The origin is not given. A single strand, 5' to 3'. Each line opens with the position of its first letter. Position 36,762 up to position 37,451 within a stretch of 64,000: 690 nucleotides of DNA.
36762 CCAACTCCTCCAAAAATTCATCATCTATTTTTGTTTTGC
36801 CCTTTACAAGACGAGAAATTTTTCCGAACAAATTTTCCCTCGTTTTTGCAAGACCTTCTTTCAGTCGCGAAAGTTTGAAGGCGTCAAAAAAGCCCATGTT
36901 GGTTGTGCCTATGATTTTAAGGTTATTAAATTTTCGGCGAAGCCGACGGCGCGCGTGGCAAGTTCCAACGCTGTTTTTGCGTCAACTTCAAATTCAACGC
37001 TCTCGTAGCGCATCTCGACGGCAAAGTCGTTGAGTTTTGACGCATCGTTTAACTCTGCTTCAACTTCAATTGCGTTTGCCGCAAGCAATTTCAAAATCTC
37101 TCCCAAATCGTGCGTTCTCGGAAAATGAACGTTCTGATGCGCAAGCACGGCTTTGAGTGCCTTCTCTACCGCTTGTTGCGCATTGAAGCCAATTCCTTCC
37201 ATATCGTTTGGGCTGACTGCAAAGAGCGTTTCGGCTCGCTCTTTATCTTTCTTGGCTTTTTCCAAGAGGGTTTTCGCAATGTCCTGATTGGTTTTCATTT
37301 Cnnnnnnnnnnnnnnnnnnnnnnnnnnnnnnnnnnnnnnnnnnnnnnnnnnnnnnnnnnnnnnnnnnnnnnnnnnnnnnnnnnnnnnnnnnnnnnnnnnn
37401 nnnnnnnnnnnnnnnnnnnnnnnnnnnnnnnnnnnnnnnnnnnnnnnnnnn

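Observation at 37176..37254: Single mosaic hypervariable patch inside otherwise near-identical paralogues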

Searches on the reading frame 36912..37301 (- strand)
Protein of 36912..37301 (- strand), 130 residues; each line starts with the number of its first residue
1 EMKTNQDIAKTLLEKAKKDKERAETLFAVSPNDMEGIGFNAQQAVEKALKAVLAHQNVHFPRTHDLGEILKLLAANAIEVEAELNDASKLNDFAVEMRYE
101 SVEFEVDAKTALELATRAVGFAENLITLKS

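Call 61: search_protein_representatives(protein=window:36912-37301:-)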
Query: 130 residues. Proteins with E-value up to 0.001 (for the whole library): 3944; up to 1e-10: 213; up to 1e-30: 1. The best 150 are listed.
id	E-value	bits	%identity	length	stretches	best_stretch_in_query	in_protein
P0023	8.9e-48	177.4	67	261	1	1-129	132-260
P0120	1.3e-18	83.5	42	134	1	2-126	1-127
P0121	5.6e-18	81.5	46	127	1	9-126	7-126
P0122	1.1e-17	80.5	46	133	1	6-115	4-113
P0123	2.4e-17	79.5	41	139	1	2-126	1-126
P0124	3.4e-17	79.0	45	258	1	5-125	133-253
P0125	7.4e-17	77.9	43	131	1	7-114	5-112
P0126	1.5e-16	76.9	43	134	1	7-126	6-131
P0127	2.0e-16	76.5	68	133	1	1-69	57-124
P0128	2.1e-16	76.5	42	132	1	6-119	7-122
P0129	2.5e-16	76.2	36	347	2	6-124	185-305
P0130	5.5e-16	75.1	39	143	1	5-123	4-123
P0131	1.0e-15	74.2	41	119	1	12-127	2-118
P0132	2.6e-15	73.0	43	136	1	4-119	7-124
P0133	2.6e-15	72.9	39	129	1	7-126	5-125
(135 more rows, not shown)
